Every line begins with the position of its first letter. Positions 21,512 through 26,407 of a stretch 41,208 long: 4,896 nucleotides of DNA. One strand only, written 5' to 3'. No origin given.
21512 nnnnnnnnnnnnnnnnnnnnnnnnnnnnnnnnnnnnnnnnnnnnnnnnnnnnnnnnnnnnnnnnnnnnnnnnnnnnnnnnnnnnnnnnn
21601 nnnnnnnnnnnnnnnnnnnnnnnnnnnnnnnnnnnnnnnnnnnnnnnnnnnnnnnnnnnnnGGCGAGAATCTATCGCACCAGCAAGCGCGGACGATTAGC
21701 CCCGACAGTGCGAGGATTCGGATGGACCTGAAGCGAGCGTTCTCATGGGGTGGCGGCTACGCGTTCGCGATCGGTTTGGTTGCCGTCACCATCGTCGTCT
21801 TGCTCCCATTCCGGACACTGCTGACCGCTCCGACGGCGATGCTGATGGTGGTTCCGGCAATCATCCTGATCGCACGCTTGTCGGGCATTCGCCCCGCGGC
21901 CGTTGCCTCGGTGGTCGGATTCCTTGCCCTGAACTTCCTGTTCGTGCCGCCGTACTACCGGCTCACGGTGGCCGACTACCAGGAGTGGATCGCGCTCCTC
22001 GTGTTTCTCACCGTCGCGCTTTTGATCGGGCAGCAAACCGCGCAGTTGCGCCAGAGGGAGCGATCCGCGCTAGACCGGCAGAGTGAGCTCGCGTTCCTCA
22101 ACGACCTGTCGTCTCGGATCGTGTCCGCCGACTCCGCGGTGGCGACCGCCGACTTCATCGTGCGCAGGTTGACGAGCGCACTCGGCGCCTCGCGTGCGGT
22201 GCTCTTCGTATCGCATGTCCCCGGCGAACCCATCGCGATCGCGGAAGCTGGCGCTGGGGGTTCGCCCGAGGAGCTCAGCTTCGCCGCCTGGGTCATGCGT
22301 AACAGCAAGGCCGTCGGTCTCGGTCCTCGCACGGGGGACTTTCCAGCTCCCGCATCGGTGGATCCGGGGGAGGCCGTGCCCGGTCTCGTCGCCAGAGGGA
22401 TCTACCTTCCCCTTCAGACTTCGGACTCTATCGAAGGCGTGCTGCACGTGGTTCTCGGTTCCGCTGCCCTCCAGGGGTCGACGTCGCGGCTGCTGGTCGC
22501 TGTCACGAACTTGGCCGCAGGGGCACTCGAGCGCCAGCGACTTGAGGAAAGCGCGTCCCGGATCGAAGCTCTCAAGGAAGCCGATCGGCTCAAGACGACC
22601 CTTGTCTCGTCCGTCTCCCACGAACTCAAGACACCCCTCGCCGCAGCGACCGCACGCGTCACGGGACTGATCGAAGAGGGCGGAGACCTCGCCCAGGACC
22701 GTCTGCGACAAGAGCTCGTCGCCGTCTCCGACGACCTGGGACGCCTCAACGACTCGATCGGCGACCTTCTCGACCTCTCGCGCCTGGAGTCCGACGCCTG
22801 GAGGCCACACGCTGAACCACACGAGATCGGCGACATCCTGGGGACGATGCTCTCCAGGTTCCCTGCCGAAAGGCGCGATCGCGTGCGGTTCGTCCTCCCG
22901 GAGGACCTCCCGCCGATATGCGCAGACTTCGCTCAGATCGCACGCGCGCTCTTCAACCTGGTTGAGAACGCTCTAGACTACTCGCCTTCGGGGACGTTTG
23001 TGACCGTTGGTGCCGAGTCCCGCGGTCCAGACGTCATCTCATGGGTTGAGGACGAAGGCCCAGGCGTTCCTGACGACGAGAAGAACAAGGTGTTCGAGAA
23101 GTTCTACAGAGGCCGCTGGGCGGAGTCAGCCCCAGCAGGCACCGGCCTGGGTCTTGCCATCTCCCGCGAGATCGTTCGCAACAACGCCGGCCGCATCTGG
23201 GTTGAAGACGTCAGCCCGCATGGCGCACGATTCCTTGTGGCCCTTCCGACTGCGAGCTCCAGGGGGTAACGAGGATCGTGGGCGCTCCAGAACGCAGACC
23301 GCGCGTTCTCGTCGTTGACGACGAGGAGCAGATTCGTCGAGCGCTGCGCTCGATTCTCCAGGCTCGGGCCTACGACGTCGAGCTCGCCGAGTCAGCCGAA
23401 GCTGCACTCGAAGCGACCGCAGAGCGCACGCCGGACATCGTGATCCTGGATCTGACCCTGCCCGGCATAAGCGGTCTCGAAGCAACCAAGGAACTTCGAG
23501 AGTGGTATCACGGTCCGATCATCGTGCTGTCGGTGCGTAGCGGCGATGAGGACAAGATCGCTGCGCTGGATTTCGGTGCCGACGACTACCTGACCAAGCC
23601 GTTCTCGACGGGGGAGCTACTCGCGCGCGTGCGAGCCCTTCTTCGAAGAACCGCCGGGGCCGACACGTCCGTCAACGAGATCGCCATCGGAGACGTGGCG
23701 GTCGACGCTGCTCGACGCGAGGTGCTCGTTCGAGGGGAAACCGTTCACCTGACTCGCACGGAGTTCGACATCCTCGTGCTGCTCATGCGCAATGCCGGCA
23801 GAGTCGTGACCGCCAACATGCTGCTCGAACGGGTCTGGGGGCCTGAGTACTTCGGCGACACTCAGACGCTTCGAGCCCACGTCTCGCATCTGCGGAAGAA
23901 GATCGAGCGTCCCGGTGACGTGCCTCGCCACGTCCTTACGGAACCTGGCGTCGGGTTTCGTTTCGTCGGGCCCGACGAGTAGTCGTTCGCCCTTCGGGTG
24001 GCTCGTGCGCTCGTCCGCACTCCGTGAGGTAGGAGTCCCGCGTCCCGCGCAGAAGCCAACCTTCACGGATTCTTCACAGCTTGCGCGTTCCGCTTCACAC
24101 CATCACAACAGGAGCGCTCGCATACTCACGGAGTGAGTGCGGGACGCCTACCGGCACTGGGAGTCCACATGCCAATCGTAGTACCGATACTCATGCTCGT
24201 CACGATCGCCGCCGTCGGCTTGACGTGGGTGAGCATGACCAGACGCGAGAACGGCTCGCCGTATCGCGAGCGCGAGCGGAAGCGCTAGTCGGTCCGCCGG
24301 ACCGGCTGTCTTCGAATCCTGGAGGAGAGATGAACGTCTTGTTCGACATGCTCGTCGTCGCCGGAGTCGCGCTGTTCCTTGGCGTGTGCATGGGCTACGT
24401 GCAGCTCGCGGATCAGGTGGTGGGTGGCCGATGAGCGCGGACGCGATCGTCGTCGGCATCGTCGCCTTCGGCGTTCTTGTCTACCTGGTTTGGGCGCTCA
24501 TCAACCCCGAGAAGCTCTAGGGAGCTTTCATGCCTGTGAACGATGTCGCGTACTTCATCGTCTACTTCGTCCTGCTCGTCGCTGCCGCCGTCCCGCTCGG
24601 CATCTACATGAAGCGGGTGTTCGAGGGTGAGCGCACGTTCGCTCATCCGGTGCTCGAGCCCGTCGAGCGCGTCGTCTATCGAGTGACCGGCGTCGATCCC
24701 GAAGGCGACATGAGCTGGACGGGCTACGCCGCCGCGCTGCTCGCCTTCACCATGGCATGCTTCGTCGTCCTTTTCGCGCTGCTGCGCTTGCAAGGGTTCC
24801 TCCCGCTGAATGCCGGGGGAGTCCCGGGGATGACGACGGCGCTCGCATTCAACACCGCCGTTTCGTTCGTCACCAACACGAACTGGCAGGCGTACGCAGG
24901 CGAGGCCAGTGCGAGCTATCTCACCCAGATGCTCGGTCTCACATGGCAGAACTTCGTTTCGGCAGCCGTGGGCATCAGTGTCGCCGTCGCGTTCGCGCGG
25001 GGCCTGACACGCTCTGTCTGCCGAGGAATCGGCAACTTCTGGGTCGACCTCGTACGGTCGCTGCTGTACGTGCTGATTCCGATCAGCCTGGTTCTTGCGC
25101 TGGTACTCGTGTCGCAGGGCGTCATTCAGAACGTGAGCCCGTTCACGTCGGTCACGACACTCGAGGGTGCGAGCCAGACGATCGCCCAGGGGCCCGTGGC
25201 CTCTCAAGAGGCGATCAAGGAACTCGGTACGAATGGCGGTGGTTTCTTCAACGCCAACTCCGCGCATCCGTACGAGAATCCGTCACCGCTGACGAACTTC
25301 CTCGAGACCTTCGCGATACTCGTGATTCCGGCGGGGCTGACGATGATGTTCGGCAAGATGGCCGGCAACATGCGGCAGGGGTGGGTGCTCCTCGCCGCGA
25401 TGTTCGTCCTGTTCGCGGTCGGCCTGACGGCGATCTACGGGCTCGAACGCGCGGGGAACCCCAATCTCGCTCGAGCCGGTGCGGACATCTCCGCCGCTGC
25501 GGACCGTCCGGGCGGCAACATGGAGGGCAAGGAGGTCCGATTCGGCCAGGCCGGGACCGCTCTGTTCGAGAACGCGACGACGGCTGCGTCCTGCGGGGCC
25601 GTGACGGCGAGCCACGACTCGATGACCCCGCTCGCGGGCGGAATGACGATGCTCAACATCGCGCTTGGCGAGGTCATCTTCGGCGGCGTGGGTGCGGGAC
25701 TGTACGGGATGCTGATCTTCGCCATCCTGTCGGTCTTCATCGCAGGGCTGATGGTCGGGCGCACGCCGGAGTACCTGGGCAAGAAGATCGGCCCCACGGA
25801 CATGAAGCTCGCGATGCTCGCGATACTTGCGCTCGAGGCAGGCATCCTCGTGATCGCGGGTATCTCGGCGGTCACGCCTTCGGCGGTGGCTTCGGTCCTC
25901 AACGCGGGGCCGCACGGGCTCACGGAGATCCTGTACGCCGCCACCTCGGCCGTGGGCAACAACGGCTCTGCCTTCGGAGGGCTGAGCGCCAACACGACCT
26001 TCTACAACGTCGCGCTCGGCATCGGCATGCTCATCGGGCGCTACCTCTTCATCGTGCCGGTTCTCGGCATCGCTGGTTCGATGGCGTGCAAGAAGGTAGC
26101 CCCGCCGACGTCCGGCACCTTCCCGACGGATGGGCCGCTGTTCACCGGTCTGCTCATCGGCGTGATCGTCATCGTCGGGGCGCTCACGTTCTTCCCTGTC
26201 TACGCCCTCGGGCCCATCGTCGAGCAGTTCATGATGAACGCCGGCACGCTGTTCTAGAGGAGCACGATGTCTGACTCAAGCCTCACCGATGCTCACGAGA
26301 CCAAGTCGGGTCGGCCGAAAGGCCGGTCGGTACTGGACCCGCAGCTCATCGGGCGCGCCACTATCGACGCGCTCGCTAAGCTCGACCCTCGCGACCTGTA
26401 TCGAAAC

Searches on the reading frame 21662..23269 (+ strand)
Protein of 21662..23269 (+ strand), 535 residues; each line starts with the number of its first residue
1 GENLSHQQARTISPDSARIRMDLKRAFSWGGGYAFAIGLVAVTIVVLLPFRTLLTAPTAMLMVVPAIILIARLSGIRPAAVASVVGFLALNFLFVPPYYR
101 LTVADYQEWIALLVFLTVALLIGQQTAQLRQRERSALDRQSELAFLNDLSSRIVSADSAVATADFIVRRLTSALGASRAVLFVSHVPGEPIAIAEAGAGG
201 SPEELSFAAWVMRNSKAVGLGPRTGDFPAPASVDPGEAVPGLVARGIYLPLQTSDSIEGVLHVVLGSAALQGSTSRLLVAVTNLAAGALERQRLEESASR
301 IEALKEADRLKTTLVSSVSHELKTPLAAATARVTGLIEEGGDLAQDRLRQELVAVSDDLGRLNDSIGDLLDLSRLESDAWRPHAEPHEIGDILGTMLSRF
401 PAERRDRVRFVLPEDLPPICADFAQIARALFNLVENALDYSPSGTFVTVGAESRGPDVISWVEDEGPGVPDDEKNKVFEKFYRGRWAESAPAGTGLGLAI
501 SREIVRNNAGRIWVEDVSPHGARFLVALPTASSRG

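Call 14: search_protein_families(library=pfam, proteins=[window:21662-23269:+], max_evalue=0.001)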
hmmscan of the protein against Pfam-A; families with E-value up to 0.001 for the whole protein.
window:21662-23269:+ (535 aa): 3 families
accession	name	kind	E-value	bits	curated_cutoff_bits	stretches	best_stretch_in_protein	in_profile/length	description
PF13493.11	DUF4118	-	1.1e-24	86.7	28.4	1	33-137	1-105/107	Domain of unknown function (DUF4118)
PF02518.31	HATPase_c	-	2e-20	73.7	26.4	1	424-530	4-109/111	Histidine kinase-, DNA gyrase B-, and HSP90-like ATPase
PF00512.31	HisKA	-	4.7e-11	43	26.9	1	311-377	2-65/66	His Kinase A (phospho-acceptor) domain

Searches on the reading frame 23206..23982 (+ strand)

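Call 14: search_protein_families(library=pfam, proteins=[window:23206-23982:+], max_evalue=0.001)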
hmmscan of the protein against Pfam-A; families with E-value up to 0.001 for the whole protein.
window:23206-23982:+ (258 aa): 2 families
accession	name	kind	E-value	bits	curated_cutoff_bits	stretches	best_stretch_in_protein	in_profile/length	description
PF00072.30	Response_reg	-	1.5e-31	109.3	30.2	1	34-143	1-111/111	Response regulator receiver domain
PF00486.34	Trans_reg_C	-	2.4e-25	88.8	26.2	1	177-253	1-77/77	Transcriptional regulatory protein, C terminal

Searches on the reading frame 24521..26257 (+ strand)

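Call 13: search_protein_families(library=pfam, proteins=[window:24521-26257:+], max_evalue=0.001)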
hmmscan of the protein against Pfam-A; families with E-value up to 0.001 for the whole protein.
window:24521-26257:+ (578 aa): 1 family
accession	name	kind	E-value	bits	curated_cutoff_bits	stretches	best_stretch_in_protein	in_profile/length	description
PF03814.21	KdpA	-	1.6e-237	789.5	22.6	1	14-570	2-548/548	Potassium-transporting ATPase A subunit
